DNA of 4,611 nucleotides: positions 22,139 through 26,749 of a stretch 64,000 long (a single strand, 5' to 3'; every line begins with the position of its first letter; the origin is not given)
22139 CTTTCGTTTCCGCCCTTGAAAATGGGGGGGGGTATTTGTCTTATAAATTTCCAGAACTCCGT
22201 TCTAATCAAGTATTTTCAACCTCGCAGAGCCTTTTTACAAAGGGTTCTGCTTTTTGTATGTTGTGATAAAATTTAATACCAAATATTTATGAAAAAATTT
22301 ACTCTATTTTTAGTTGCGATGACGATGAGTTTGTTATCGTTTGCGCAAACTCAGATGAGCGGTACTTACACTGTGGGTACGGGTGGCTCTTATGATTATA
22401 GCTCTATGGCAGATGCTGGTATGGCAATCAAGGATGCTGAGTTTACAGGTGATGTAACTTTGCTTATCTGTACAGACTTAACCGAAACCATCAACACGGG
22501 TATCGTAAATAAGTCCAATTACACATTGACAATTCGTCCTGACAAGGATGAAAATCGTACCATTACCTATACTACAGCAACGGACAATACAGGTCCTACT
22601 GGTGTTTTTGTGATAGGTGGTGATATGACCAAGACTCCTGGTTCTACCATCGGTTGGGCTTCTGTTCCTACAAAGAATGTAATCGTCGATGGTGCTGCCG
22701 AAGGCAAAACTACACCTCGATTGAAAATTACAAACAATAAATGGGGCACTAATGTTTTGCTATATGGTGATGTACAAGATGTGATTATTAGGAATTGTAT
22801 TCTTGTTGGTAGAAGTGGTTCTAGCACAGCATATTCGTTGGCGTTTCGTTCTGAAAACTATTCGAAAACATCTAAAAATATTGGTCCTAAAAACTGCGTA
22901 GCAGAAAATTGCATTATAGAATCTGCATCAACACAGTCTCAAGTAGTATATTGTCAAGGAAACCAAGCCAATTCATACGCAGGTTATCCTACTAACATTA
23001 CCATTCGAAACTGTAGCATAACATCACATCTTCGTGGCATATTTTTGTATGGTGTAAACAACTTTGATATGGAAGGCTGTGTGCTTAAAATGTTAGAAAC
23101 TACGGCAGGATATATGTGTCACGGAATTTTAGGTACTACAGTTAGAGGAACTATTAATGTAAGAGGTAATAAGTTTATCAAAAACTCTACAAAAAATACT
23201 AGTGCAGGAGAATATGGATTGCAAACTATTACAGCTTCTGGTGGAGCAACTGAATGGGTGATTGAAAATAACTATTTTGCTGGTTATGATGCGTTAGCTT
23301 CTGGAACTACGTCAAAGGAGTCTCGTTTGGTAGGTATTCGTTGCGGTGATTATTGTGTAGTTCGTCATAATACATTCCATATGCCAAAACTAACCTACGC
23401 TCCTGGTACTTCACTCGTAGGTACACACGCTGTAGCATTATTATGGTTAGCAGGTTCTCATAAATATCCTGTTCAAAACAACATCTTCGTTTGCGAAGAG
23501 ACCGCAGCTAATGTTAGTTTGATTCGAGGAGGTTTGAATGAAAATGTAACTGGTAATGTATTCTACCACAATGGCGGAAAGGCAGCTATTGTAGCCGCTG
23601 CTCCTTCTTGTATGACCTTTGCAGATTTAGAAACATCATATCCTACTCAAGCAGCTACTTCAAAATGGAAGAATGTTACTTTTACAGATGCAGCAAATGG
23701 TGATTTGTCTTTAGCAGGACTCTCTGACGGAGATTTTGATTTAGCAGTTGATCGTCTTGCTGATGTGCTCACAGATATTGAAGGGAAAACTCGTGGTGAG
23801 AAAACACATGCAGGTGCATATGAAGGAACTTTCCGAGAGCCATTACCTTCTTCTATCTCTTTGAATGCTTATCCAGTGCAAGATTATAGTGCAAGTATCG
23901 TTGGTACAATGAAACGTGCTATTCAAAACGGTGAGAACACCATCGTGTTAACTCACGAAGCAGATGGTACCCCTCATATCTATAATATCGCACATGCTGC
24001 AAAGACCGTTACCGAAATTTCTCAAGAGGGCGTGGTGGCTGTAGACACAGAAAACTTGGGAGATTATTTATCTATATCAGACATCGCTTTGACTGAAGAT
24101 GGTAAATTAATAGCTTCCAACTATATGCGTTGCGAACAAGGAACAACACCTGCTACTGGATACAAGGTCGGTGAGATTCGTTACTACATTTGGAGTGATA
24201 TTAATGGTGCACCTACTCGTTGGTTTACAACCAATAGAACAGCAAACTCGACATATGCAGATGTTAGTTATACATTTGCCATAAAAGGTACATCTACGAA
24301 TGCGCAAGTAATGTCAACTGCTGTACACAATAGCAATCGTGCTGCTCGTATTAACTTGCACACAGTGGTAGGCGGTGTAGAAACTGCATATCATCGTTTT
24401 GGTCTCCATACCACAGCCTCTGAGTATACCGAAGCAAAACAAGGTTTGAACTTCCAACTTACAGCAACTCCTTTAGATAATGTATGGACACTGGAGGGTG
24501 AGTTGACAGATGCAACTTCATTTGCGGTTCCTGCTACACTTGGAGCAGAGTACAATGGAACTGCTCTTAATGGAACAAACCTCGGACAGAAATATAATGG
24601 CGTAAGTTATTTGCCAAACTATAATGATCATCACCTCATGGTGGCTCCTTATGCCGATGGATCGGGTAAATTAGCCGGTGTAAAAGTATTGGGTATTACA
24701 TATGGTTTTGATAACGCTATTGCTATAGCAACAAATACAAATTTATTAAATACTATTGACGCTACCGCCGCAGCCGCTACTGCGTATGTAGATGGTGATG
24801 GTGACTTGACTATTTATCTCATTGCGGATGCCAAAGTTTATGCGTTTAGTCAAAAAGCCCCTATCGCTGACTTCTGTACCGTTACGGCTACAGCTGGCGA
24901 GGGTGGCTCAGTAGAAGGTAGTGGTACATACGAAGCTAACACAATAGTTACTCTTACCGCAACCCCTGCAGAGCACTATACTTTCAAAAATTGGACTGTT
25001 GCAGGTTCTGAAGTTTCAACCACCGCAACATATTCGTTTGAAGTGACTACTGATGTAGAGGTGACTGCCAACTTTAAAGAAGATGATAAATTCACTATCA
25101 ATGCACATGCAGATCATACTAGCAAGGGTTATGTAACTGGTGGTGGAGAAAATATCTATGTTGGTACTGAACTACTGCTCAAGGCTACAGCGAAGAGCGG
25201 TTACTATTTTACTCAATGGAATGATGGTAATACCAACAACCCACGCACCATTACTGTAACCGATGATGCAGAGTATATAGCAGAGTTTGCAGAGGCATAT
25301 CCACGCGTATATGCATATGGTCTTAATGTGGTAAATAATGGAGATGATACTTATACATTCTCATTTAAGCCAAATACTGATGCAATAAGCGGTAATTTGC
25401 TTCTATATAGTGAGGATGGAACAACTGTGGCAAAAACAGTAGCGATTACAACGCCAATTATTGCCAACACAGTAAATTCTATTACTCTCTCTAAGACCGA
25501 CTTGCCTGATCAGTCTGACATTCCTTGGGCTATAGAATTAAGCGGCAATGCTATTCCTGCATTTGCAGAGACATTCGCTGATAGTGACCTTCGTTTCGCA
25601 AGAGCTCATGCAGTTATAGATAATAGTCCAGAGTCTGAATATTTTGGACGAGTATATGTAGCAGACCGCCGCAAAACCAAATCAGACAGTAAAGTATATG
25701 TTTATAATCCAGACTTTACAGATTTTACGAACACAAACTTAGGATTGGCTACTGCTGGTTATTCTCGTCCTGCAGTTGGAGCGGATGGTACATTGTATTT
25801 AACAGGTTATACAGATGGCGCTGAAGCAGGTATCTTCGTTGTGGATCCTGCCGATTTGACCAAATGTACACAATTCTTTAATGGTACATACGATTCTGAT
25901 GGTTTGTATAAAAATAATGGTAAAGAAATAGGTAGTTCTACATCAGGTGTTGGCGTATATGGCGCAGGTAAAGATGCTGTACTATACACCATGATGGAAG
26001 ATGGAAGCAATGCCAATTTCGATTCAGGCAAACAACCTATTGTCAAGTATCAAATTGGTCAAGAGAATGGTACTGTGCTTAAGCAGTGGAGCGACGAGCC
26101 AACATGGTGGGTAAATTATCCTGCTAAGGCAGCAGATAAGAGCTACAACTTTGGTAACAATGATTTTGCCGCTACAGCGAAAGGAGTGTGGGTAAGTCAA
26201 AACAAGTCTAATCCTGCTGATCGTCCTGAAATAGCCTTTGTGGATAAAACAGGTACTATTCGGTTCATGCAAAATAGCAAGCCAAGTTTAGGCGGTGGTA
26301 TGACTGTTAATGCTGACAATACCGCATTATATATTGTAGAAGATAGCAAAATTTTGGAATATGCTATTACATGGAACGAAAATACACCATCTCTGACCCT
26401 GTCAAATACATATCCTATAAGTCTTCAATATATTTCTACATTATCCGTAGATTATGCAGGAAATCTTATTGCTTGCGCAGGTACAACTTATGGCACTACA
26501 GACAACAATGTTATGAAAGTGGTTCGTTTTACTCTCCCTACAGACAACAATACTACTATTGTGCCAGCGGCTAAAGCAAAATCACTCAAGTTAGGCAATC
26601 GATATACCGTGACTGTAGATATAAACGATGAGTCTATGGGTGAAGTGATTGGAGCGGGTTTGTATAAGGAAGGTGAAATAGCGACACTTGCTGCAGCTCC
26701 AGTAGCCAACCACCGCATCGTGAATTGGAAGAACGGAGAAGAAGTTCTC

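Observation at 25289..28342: A 420-438-aa supermodule shared four times between the two giant proteins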

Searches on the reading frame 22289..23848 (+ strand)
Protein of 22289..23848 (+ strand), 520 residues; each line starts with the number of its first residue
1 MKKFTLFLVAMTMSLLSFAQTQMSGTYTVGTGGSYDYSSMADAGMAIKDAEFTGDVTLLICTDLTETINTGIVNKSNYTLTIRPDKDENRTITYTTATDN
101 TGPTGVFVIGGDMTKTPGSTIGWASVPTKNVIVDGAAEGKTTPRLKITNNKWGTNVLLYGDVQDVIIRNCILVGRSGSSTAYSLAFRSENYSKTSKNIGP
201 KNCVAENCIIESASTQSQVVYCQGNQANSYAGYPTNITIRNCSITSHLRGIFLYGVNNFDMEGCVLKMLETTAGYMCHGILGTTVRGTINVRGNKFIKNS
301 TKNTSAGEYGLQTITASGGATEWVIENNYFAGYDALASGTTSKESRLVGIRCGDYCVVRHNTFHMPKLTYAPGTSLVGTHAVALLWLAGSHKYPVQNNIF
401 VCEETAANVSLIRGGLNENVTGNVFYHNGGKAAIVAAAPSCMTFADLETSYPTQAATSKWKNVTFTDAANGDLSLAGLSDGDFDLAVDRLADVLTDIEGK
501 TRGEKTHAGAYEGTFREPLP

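Call 36: search_solved_structures(query=window:22289-23848:+, max_evalue=10)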
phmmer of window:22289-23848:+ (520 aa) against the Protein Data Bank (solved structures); distinct sequences matched with E-value up to 10: 1.
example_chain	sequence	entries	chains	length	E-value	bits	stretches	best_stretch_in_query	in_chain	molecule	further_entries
9ay5_a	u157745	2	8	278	0.64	12.2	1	28-125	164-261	Gp16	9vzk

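Call 50: search_solved_structures(query=A5, max_evalue=10)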
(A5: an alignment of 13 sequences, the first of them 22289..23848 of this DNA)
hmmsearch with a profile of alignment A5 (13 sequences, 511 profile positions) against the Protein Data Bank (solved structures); distinct sequences matched with E-value up to 10: 12.
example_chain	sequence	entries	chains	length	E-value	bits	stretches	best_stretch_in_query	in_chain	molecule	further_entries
9ikq_A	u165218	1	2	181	0.17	13.7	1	267-331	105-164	Ras-related protein Rab-8A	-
7bwt_B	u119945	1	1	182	0.18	13.6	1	267-331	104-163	Ras-related protein Rab-8A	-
6stf_A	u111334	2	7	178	0.18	13.6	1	267-331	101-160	Ras-related protein Rab-8A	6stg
6rir_A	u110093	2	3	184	0.18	13.6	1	267-331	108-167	Ras-related protein Rab-8A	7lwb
6sq2_A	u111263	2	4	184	0.18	13.6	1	267-331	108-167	Ras-related protein Rab-8A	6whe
9m0o_D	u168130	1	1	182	0.18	13.6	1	267-331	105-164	Ras-related protein Rab-8A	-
4lhx_A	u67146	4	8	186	0.18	13.6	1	267-331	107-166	Ras-related protein Rab-8A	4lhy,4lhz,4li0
4lhv_A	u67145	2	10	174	0.19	13.6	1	267-331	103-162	Ras-related protein Rab-8A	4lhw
6yx5_A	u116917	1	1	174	0.19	13.6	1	267-331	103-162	Ras-related protein Rab-8A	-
3qbt_A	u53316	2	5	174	0.19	13.5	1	267-331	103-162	Ras-related protein Rab-8A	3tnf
6zsi_A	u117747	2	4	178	0.2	13.5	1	267-331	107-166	Ras-related protein Rab-8A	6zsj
5szi_A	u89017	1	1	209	0.22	13.3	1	267-331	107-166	Ras-related protein Rab-8A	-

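Call 52: find_homologous_proteins(query=window:22289-23848:+)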
Query window:22289-23848:+ (520 aa): 36 proteins with E <= 0.001 among 8000 candidates.
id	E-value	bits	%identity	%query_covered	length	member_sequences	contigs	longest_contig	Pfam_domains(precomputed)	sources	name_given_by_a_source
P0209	0.0e+0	1096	93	100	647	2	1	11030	-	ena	-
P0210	1.3e-277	940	80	99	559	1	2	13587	-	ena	-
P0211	2.9e-271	919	78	99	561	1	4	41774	-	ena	-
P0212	3.2e-266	902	96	80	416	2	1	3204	-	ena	-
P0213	1.5e-254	864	75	99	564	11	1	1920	-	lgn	-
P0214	1.3e-252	857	74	99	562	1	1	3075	-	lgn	-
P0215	3.9e-252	856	74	99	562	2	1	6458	-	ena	-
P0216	8.4e-252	855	74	99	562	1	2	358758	-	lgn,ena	-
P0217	3.9e-166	572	79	64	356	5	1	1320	-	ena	-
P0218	3.0e-164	566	54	99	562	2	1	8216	-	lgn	-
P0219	7.7e-163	561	55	99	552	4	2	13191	-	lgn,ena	-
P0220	1.1e-158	547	53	99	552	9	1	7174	-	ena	-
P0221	1.3e-157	544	53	100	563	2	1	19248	-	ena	-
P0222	2.4e-155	537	52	99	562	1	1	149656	-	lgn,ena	-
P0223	1.0e-154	534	54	97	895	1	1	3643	PF13229.13,PF02368.25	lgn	-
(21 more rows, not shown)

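Call 63: predict_structure(alignment_id=A6)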
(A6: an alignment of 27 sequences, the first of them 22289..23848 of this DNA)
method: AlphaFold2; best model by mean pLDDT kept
length: 520 residues; sequences in the alignment: 27
mean_pLDDT: 90.7   pTM: 0.90
mean pLDDT of the five models: 90.7, 90.3, 89.9, 88.4, 88.1
residues with pLDDT >= 90: 397; 70-90: 89; 50-70: 12; < 50: 22
segments of 3 or more residues with pLDDT < 50: 1-19
pLDDT, mean of each block of 10 residues (from residue 1): 43 41 94 93 92 97 94 97 98 87 92 69 94 98 94 88 98 77 93 96 98 83 96 98 94 97 93 88 96 96 82 93 97 91 90 94 97 91 94 94 97 94 97 96 98 97 96 94 93 94 94 71
secondary structure, 60 per line:
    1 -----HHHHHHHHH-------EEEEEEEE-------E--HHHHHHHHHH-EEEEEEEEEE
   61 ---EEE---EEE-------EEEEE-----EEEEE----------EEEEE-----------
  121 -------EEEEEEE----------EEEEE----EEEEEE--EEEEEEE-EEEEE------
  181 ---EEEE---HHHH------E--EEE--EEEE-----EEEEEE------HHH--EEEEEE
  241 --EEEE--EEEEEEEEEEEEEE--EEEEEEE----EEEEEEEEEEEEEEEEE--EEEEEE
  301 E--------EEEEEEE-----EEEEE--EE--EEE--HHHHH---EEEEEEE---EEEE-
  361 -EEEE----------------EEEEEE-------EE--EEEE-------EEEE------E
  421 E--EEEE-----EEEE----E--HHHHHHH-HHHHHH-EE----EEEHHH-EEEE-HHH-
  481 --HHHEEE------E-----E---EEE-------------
elements in order: H6-14 E22-29 H40-49 E51-60 E64-66 E70-72 E80-84 E90-94 E105-109 E128-134 E145-149 E154-159 E162-168 E170-174 E184-187 H191-194 E204-206 E209-212 E218-223 E235-240 E243-246 E249-262 E265-271 E276-292 E295-301 E310-316 E322-326 E333-335 H338-342 E346-352 E356-359 E362-365 E382-387 E399-402 E410-413 E424-427 E433-436 H444-450 H452-457 E465-467 E472-475 E486-488 E505-507

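Call 66: fold_search(model_id=the predicted structure, library=pdb)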
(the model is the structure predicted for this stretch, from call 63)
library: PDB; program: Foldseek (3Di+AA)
matches with E <= 10: 312; with E <= 0.001: 9
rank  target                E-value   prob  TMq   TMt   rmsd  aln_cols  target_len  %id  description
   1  7c7d_A                2.5e-04  1.00  0.36  0.35  11.5       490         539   13  Crystal structure of the catalytic unit of thermostable GH87 alpha-1,3-glucanase from Streptomyces thermodiastaticus s (released 2020-11-11)
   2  4mr0_B                3.1e-04  1.00  0.29  0.32  12.8       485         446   12  Crystal structure of PfbA, a surface adhesin of Streptococcus pneumoniae (released 2014-02-05)
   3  4ru4_B                5.1e-04  0.99  0.25  0.22  11.7       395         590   12  Crystal structure of the tailspike protein gp49 from Pseudomonas phage LKA1 (released 2015-11-18)
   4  1ofm_A                5.6e-04  1.00  0.42  0.45  12.5       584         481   11  CRYSTAL STRUCTURE OF CHONDROITINASE B COMPLEXED TO CHONDROITIN 4-SULFATE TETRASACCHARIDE (released 2004-04-19)
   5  1dbg_A                6.5e-04  1.00  0.44  0.47  10.6       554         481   12  CRYSTAL STRUCTURE OF CHONDROITINASE B (released 2000-01-12)
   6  7xzd_B                6.5e-04  0.99  0.27  0.30  12.8       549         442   12  Mutant (F179A) of the N-terminal domain of fucoidan lyase FdlA (released 2022-09-28)
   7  3zpp                  8.5e-04  1.00  0.36  0.42  11.4       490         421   12  Structure of the Streptococcus pneumoniae surface protein and adhesin PfbA (released 2013-05-29)
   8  3vst_A                9.7e-04  1.00  0.40  0.34  13.4       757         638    9  The complex structure of XylC with Tris (released 2013-02-27)
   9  7xzc_B                9.7e-04  0.97  0.27  0.31  14.2       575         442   11  Mutant (R240A) of the N-terminal domain of fucoidan lyase FdlA (released 2022-09-28)
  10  9mm2                  1.3e-03  0.90  0.21  0.24  15.2       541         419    9  Crystal structure of bacterial pectin methylesterase PmeC5 from B. fibrisolvens D1T (released 2025-01-15)
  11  7w1d_D                1.5e-03  0.87  0.23  0.20  14.7       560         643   11  Crystal structure of Klebsiella pneumoniae K1 capsule-specific polysaccharide lyase in a C2 crystal form (released 2022-05-18)
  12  6f7k_A                1.7e-03  1.00  0.36  0.35  10.2       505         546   12  Crystal structure of Dettilon tailspike protein (gp208) (released 2018-12-19)
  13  7xz8                  1.7e-03  1.00  0.31  0.36  10.7       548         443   12  Mutant (K141A) of the N-terminal domain of fucoidan lyase FdlA (released 2022-09-28)
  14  7w1c_B                1.7e-03  0.97  0.27  0.23  15.2       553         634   10  Crystal structure of Klebsiella pneumoniae K1 capsule-specific polysaccharide lyase in a P1 crystal form (released 2022-05-18)
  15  7w1c_D                1.7e-03  0.97  0.27  0.24  14.4       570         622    9  Crystal structure of Klebsiella pneumoniae K1 capsule-specific polysaccharide lyase in a P1 crystal form (released 2022-05-18)
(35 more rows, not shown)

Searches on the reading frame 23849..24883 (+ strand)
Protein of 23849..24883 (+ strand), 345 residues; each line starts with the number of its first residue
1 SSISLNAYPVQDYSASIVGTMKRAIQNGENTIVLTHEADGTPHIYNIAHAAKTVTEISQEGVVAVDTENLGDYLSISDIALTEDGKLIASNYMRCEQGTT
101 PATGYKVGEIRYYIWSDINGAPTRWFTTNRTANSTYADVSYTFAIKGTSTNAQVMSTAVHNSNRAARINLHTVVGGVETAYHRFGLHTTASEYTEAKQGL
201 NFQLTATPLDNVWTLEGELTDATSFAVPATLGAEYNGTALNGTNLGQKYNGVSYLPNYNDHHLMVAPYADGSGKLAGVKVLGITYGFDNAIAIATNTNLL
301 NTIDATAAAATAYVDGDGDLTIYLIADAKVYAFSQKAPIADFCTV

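Call 71: search_protein_families(library=pfam, proteins=[window:23849-24883:+], max_evalue=10)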
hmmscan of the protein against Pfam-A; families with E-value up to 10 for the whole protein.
window:23849-24883:+ (345 aa): 0 families

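Call 83: search_solved_structures(query=A7, max_evalue=10)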
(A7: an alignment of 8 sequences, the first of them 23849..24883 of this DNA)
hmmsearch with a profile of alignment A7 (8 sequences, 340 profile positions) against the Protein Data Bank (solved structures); distinct sequences matched with E-value up to 10: 2.
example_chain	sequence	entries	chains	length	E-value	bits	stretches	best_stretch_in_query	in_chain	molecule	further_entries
8j07_i6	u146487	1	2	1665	0.2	14.1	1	7-84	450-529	Cilia- and flagella-associated protein 43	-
5yzv_A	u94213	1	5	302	0.67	12.4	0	73-98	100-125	Probable serine/threonine-protein kinase PkwA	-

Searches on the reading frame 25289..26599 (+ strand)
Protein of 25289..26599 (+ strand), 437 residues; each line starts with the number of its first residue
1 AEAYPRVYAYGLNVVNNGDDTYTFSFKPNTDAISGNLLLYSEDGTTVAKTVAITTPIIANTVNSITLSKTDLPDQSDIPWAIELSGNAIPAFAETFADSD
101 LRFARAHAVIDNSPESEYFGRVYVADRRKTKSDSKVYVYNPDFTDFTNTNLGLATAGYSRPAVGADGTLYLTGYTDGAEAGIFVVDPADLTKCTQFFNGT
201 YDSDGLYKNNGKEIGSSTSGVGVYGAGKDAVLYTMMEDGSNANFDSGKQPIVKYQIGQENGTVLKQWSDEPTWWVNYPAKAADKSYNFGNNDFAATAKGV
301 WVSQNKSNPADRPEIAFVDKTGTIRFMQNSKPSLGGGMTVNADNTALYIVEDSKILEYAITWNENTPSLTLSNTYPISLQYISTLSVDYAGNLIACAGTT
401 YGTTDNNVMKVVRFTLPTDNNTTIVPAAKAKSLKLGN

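Call 10: search_solved_structures(query=A1, max_evalue=10, show_alignments=2)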
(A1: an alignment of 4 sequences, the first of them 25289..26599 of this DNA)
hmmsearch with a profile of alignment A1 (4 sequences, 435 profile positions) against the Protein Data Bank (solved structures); distinct sequences matched with E-value up to 10: 29.
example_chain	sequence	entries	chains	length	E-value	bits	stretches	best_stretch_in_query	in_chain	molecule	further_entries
6f0t_A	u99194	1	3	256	8.5e-10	41.4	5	378-421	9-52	Pizza6-SFW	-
6ren_A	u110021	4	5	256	1.9e-09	40.2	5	386-420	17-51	3fPizza6-SH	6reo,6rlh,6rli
6qsd_A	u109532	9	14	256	1.4e-08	37.4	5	386-421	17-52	Pizza6S | Pizza6-S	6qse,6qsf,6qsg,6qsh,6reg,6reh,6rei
3wwa_A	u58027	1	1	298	1.5e-08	37.3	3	387-421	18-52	Pizza7H protein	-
6rej_A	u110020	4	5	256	1.9e-08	37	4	386-421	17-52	Pizza6-SH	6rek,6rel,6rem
3ww9_A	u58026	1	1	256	1.1e-07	34.5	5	387-421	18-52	pizza6 protein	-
7zqg_A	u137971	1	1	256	9.9e-07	31.3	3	386-421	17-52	Pizza6-KSH-TSH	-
7zq2_A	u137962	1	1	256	1.2e-06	31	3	388-421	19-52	Pizza6-RSH-TSH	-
7zpw_A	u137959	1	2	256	1.7e-06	30.5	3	386-421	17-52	Pizza6-TSK-TSH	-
6f0s_A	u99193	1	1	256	2e-06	30.3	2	387-421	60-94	Pizza6-SYW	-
7zpz_A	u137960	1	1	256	2.6e-06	29.9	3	386-421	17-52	Pizza6-TSR-TSH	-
7zcj_A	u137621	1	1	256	4.2e-06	29.2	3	387-421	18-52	Pizza6-TNH-TSH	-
7zph_A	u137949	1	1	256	4.7e-06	29.1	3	387-421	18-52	Pizza6-TNK-RSH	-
3ww8_A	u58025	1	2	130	0.00012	24.4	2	387-421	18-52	Pizza3 protein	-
6i38_A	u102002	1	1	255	0.00013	24.3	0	387-421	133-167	nv2Pizza6-AYW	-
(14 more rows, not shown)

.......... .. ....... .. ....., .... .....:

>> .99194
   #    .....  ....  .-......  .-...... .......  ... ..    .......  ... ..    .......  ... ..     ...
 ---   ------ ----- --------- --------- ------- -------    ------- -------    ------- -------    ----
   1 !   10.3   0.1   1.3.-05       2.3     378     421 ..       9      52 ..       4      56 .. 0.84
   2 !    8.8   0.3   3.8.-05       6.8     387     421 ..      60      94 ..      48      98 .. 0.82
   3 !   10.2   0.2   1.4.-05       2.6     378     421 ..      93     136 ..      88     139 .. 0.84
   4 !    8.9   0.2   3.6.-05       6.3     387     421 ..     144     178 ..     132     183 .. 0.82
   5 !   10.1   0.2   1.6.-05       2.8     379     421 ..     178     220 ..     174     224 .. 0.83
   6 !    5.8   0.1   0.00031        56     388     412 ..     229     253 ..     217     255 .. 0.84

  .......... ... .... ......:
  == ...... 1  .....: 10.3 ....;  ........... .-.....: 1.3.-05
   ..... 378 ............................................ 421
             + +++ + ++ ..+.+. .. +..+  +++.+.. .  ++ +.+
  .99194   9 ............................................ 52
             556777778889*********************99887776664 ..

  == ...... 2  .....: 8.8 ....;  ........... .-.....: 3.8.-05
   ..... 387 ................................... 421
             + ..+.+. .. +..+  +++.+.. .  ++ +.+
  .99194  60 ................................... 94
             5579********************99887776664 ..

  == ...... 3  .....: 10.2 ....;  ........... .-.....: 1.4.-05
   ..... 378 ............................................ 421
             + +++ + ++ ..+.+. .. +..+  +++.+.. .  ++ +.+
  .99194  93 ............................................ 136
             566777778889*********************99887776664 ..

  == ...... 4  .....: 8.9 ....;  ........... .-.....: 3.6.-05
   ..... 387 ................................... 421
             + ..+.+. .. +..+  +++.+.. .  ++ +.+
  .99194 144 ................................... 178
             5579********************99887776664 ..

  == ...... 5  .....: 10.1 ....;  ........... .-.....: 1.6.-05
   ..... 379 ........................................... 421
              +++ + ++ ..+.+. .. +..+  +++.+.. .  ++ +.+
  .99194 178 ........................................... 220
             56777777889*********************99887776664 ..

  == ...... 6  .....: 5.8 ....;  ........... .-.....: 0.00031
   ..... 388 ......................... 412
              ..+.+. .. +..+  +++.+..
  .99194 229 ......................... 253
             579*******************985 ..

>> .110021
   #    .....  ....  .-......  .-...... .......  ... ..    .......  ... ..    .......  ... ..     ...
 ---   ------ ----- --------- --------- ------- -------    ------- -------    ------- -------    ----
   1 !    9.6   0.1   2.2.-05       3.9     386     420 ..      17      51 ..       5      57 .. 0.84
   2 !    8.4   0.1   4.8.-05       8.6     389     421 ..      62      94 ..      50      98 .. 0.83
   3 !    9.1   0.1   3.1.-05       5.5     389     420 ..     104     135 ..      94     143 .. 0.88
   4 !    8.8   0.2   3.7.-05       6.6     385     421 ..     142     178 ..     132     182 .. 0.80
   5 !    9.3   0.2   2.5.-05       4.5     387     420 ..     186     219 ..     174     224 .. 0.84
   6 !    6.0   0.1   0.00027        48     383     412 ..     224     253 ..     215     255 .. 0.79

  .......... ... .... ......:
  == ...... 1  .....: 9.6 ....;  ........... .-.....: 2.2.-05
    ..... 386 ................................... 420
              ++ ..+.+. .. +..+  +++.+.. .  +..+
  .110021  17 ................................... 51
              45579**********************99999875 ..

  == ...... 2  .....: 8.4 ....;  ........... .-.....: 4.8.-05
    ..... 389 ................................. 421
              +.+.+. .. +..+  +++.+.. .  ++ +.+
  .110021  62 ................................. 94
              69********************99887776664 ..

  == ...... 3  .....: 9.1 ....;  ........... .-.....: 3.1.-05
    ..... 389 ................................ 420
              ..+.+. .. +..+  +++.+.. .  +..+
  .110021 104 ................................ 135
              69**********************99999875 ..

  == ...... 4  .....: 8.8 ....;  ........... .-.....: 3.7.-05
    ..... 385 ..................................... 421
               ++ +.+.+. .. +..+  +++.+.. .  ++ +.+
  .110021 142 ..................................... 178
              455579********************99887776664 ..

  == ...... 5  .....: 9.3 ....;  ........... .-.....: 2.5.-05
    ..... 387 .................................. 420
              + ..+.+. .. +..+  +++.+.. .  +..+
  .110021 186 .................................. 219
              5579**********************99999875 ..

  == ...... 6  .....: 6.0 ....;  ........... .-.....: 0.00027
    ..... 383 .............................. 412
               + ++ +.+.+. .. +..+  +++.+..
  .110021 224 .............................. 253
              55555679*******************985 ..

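Call 15: search_protein_families(library=pfam, proteins=[window:25289-26599:+], max_evalue=10)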
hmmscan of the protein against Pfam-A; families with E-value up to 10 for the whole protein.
window:25289-26599:+ (437 aa): 0 families
